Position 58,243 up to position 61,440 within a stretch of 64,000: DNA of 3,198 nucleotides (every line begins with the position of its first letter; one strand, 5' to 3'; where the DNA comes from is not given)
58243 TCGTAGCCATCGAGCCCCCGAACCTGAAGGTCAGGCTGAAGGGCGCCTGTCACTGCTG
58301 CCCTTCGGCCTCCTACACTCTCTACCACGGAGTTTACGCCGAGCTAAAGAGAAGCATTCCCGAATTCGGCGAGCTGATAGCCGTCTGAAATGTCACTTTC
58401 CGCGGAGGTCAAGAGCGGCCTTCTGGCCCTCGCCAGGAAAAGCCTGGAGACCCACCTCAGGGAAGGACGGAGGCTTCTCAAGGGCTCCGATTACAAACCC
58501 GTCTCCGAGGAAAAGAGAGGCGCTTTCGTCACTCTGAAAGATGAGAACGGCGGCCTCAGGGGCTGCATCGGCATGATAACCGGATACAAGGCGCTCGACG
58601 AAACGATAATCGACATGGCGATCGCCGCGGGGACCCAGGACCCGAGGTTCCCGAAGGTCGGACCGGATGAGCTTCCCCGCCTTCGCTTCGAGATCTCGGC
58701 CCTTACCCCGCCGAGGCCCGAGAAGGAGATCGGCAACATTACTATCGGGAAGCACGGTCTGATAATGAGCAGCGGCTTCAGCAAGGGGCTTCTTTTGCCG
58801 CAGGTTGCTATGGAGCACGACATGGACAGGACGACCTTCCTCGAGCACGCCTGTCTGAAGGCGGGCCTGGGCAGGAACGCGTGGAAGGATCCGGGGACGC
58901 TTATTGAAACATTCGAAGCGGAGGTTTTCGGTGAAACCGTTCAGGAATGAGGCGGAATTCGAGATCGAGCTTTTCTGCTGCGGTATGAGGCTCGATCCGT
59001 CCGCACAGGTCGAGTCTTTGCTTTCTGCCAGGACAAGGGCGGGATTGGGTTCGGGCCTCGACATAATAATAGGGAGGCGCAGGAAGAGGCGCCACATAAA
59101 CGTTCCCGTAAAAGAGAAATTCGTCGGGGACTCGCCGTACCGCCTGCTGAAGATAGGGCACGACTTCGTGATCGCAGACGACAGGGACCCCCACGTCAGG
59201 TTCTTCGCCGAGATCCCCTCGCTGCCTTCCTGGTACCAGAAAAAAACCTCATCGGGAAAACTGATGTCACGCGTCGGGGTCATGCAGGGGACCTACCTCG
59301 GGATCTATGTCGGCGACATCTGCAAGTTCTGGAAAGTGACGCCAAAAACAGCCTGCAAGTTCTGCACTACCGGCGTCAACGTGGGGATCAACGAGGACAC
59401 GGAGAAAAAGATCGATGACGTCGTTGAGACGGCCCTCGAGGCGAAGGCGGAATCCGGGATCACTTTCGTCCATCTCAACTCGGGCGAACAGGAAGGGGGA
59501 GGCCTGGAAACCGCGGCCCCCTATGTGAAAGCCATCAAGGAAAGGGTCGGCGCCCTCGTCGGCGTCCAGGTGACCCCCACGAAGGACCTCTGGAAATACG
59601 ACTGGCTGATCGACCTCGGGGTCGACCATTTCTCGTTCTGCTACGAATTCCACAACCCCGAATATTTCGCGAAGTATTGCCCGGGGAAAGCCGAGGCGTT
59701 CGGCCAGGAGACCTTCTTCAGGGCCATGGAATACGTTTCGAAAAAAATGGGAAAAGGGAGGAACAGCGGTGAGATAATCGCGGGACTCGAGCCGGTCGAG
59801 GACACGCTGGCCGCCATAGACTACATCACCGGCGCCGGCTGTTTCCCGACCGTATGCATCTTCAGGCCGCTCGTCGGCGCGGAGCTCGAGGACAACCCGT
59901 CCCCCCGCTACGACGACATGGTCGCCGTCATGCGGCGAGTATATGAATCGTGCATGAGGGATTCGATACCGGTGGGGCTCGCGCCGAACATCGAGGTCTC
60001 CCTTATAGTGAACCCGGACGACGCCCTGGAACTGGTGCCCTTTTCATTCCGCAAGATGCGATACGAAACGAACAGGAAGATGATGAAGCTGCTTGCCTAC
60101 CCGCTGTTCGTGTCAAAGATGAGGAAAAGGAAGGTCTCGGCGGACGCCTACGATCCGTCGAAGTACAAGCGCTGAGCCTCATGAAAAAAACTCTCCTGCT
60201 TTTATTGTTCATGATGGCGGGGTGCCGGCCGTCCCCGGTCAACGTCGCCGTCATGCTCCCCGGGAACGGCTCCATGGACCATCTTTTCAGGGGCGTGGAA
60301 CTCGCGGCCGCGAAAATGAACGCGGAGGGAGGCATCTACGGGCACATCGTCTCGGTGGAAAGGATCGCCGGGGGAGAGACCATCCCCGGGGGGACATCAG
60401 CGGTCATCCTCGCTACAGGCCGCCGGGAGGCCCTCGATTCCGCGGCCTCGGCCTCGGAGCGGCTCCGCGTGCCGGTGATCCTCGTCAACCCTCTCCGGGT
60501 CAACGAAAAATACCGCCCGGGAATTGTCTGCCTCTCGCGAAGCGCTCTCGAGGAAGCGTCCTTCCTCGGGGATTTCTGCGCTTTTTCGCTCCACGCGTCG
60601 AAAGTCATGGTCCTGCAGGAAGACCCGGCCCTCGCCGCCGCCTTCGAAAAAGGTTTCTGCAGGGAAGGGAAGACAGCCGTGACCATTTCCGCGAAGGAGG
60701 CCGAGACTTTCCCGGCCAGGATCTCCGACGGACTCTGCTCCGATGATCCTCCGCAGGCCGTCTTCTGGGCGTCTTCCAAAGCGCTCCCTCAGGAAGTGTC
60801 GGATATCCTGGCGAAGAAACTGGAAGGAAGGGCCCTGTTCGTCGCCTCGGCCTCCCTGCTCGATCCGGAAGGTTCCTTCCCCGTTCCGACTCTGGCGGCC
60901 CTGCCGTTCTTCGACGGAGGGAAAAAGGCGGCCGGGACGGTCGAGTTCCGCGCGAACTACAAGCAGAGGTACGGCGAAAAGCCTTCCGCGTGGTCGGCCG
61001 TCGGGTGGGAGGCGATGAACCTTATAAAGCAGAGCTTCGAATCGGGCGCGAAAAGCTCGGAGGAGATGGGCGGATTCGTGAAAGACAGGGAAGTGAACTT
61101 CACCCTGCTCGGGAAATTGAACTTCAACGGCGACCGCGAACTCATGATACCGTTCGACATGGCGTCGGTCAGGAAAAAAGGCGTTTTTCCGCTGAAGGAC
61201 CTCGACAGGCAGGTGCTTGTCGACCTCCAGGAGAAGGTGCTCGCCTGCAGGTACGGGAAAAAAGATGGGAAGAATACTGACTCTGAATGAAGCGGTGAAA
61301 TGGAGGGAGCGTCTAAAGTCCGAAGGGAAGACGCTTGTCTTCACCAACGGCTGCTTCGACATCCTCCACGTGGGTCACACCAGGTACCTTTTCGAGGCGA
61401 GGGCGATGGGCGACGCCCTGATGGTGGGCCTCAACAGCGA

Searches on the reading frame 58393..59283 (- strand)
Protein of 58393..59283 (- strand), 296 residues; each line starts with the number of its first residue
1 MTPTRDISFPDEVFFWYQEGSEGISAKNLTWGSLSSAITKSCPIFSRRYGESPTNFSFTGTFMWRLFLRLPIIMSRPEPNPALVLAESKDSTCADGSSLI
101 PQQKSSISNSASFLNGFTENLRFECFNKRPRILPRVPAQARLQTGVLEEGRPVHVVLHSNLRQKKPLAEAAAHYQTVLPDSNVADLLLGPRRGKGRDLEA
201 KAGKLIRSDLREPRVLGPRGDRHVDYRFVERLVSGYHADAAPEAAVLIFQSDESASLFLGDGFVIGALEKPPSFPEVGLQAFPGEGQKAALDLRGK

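Call 49: search_protein_families(library=ncbifam, proteins=[window:58393-59283:-])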
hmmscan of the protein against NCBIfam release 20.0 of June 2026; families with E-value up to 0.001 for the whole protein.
window:58393-59283:- (296 aa): 0 families

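Call 80: find_encoding_contigs(protein=window:58393-59283:-, flank=10000, max_places=2)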
Protein window:58393-59283:- (296 aa): no gene with exactly this product is on record in the collection.

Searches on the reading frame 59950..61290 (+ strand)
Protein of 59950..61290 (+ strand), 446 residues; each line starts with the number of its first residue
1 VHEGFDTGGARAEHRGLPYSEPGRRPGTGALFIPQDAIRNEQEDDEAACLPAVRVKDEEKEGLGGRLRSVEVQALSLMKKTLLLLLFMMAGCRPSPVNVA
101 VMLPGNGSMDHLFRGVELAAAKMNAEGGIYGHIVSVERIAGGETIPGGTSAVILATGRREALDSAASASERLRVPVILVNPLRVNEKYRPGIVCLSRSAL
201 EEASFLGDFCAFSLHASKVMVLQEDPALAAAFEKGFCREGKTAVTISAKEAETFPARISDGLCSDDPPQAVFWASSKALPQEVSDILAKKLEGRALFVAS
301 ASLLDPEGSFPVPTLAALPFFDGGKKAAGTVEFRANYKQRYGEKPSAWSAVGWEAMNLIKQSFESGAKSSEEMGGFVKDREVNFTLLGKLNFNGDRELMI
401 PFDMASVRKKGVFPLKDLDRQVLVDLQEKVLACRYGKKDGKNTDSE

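Call 49: search_protein_families(library=ncbifam, proteins=[window:59950-61290:+])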
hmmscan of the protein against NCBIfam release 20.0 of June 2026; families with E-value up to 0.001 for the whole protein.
window:59950-61290:+ (446 aa): 0 families

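Call 79: find_encoding_contigs(protein=window:59950-61290:+, flank=10000, max_places=3)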
Protein window:59950-61290:+ (446 aa): no gene with exactly this product is on record in the collection.
